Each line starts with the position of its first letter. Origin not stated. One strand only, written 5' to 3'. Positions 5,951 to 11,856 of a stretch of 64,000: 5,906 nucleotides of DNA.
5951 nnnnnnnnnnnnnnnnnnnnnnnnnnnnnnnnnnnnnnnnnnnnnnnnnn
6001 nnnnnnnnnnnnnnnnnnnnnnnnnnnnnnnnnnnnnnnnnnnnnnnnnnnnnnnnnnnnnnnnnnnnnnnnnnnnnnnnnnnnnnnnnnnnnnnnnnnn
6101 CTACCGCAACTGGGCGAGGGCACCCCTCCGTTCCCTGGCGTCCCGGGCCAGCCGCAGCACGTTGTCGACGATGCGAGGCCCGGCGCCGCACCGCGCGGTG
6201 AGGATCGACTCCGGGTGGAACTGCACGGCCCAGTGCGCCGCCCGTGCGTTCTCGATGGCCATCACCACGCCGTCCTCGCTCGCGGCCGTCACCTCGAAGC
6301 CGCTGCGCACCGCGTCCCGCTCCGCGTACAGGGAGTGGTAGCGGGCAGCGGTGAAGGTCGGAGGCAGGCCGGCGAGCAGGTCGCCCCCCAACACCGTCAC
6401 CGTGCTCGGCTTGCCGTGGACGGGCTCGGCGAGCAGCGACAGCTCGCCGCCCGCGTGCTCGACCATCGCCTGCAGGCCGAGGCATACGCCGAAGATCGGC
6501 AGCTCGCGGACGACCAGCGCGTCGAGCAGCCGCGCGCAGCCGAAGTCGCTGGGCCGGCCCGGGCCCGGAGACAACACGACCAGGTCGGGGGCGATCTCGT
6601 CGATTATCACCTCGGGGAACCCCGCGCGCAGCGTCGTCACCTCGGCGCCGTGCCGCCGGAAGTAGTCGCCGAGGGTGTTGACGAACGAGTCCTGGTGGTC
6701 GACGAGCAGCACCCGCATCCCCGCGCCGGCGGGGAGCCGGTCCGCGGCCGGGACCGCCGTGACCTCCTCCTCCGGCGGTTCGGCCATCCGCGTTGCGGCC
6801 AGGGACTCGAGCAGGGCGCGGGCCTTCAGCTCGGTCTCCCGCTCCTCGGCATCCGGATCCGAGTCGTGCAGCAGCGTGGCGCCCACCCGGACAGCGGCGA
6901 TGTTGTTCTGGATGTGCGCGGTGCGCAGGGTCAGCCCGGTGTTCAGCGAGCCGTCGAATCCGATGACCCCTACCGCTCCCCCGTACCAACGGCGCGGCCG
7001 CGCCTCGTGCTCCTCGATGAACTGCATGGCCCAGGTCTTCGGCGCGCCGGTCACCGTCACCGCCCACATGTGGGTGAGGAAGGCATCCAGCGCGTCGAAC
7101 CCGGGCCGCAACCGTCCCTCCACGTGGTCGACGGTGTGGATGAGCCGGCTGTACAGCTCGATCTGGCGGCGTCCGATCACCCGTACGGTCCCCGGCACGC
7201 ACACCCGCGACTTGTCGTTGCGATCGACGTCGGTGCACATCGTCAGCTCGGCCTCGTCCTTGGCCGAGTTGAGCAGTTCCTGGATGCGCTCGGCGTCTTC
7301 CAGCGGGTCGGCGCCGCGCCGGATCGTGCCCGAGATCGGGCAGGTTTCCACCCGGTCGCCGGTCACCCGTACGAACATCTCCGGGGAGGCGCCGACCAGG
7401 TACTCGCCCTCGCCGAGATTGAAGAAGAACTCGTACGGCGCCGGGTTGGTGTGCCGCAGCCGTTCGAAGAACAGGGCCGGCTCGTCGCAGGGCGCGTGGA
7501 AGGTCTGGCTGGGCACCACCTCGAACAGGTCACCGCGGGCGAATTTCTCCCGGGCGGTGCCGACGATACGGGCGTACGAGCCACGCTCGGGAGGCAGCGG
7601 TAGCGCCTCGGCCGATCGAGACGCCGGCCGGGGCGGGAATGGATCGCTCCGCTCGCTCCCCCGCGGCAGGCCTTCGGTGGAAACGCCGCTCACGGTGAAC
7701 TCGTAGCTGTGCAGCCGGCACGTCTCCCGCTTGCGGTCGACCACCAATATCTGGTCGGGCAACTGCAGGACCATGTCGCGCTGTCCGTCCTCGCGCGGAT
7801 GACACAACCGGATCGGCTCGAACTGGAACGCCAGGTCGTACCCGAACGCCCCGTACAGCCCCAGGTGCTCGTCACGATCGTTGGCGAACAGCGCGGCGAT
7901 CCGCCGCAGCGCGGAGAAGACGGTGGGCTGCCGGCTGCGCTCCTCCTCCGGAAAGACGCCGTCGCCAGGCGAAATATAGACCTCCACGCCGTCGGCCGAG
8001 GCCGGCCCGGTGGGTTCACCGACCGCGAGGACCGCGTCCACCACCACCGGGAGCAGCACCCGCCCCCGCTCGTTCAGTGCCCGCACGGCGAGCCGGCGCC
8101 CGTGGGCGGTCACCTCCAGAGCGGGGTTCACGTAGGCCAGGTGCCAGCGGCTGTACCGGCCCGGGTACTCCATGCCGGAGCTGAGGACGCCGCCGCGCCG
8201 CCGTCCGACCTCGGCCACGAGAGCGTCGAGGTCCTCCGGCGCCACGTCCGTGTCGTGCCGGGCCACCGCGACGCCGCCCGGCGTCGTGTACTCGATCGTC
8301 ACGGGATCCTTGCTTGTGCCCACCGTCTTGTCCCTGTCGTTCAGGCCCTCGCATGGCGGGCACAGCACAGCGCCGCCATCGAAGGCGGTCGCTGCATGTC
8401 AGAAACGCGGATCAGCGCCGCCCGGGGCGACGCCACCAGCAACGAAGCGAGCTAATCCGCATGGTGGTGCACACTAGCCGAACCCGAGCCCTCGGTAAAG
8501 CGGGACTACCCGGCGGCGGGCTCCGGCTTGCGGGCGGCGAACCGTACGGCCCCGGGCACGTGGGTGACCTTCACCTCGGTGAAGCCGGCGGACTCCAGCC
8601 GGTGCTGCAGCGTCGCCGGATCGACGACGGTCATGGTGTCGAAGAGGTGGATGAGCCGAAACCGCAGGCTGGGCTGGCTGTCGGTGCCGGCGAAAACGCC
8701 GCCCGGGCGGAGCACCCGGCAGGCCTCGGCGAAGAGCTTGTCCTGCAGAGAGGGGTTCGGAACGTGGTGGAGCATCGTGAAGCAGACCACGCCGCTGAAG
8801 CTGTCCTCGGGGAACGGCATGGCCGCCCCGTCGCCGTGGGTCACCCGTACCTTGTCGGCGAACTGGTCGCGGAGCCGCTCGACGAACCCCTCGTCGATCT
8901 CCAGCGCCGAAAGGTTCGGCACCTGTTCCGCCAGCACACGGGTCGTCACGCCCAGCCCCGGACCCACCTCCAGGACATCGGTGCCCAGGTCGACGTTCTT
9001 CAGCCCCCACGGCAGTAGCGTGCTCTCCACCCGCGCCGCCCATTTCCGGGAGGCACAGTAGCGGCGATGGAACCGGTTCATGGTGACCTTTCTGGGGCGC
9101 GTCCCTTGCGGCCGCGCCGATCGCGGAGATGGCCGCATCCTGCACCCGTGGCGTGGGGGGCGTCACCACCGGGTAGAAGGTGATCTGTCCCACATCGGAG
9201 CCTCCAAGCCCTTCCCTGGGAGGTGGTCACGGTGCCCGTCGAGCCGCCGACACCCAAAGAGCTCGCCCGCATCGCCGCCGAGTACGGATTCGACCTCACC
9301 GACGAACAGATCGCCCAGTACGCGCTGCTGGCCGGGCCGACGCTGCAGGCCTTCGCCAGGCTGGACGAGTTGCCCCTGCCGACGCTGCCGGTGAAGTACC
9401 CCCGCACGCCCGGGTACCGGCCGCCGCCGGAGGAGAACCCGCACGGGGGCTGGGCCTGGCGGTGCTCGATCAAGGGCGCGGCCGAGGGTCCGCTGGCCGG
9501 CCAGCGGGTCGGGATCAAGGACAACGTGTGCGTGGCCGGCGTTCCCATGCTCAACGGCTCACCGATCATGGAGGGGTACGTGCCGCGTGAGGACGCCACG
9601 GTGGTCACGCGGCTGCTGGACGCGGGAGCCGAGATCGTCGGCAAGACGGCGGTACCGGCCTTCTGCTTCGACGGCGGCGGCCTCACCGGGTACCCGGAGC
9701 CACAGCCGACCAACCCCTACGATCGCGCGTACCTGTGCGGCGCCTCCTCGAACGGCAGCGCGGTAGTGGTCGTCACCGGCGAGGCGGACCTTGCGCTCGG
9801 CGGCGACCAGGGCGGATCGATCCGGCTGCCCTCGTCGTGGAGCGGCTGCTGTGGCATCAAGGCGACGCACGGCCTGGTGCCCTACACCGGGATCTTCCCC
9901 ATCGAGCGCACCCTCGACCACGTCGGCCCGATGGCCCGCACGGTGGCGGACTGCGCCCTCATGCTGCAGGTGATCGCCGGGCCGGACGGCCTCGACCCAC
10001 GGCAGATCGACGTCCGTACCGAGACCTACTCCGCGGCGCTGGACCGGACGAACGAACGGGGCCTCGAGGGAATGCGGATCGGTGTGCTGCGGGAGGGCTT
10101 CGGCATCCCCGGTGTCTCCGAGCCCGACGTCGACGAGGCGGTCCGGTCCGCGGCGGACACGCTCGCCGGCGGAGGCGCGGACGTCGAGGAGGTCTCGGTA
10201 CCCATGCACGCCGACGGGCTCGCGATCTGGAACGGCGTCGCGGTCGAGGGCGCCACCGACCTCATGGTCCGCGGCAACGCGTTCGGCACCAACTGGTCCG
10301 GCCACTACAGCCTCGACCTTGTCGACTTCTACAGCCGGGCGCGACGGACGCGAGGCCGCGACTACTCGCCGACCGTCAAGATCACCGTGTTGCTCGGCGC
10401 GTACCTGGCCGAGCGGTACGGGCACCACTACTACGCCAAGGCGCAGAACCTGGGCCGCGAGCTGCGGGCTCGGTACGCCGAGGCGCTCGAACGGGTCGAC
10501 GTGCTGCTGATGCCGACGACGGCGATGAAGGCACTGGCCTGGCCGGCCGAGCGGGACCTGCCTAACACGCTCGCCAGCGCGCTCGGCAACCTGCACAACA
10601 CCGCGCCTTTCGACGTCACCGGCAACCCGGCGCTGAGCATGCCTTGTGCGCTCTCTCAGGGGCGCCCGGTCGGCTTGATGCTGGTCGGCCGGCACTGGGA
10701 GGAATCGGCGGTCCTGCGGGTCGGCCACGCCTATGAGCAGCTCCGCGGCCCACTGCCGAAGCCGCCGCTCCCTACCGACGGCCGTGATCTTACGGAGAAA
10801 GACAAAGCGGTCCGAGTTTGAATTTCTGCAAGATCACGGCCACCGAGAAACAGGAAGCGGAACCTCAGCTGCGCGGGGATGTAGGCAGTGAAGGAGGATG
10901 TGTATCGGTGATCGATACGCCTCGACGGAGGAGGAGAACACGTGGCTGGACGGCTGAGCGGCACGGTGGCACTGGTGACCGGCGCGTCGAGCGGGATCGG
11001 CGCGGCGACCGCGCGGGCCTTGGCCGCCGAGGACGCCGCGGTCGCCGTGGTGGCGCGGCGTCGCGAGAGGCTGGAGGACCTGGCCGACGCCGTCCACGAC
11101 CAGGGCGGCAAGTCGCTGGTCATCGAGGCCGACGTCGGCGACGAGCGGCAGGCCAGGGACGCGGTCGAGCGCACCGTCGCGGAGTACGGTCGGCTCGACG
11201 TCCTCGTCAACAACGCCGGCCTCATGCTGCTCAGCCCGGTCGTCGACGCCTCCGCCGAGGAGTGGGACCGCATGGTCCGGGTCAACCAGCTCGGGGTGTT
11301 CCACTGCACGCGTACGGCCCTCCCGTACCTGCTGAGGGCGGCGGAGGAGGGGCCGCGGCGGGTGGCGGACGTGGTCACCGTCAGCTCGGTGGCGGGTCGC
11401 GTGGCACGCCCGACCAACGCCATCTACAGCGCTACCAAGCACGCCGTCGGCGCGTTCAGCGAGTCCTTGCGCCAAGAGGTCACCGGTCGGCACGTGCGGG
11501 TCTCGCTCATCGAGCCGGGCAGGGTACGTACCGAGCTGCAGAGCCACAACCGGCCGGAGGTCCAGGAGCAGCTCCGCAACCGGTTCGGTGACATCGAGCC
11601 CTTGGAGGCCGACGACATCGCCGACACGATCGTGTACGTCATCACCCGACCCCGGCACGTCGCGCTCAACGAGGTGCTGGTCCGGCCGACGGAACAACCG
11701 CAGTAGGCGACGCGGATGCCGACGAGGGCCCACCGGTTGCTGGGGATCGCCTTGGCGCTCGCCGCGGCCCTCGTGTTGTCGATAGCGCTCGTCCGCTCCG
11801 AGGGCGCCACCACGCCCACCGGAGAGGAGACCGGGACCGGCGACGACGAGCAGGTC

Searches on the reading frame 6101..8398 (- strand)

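Call 7: search_protein_families(library=pfam, proteins=[window:6101-8398:-], max_evalue=0.0001)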
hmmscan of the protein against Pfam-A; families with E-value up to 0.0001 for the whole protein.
window:6101-8398:- (765 aa): 4 families
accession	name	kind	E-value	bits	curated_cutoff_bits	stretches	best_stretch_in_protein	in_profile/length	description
PF00425.24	Chorismate_bind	-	1.5e-69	234.9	27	1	274-525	4-257/257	chorismate binding enzyme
PF00117.34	GATase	-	4.5e-38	131.3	22.8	1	564-735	1-177/190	Glutamine amidotransferase class-I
PF07722.19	Peptidase_C26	-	2.9e-11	44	20.5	1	623-730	96-219/219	Peptidase C26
PF04715.19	Anth_synt_I_N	-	7.9e-11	42.8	23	1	69-228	18-139/140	Anthranilate synthase component I, N terminal region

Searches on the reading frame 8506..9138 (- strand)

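Call 7: search_protein_families(library=pfam, proteins=[window:8506-9138:-], max_evalue=0.0001)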
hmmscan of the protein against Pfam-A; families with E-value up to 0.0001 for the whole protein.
window:8506-9138:- (210 aa): 7 families
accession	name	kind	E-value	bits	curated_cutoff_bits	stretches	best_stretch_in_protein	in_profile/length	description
PF08241.18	Methyltransf_11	-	1.9e-18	67.3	21.2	1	56-150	1-94/95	Methyltransferase domain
PF13649.12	Methyltransf_25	-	4.4e-18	66.2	27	1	55-147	1-97/97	Methyltransferase domain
PF13489.12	Methyltransf_23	-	8.2e-13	48.9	27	1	50-188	21-161/164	Methyltransferase domain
PF00398.26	RrnaAD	-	1.9e-11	44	24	1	52-114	31-95/263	Ribosomal RNA adenine dimethylase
PF08242.18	Methyltransf_12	-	7.7e-09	36.6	30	1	56-149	1-98/98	Methyltransferase domain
PF13847.12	Methyltransf_31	-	3.4e-07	30.5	27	1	52-155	4-113/145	Methyltransferase domain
PF01209.24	Ubie_methyltran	-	8.3e-05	22.5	20.1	0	77-150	76-150/233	ubiE/COQ5 methyltransferase family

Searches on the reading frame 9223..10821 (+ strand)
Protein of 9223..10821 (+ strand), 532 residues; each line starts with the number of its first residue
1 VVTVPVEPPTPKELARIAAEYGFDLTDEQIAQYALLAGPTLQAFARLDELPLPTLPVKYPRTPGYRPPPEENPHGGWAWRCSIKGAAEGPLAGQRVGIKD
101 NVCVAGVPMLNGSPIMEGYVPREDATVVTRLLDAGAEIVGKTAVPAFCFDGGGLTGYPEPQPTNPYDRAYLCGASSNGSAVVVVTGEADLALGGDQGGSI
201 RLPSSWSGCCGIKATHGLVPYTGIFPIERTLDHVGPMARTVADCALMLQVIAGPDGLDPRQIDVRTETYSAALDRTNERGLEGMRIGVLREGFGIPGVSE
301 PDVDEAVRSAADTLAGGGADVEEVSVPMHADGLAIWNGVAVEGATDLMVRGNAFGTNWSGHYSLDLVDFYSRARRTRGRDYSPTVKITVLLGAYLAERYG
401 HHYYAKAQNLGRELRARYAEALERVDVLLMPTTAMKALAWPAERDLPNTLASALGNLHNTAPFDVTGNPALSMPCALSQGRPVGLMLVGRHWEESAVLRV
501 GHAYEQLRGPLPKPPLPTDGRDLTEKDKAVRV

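Call 7: search_protein_families(library=pfam, proteins=[window:9223-10821:+], max_evalue=0.0001)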
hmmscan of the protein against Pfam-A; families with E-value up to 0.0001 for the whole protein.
window:9223-10821:+ (532 aa): 1 family
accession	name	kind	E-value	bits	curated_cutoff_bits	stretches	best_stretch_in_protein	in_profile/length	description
PF01425.27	Amidase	-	6.9e-89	299.4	27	1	85-498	41-445/445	Amidase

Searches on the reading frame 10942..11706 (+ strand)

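Call 7: search_protein_families(library=pfam, proteins=[window:10942-11706:+], max_evalue=0.0001)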
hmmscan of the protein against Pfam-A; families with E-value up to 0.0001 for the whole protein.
window:10942-11706:+ (254 aa): 5 families
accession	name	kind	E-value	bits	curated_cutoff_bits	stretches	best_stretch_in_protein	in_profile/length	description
PF00106.31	adh_short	-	1.8e-57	194.4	26.6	1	9-205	2-192/195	short chain dehydrogenase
PF13561.12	adh_short_C2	-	2.9e-43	148.6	27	1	14-233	1-216/236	Enoyl-(Acyl carrier protein) reductase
PF08659.16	KR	-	2.1e-13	51.1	22.6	1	10-179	3-166/180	KR domain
PF23441.1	SDR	-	3.4e-06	27.1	27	1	2-200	2-199/258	SDR-like rossmann domain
PF01370.27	Epimerase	-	2.8e-05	24.1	20.9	0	10-180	1-160/240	NAD dependent epimerase/dehydratase family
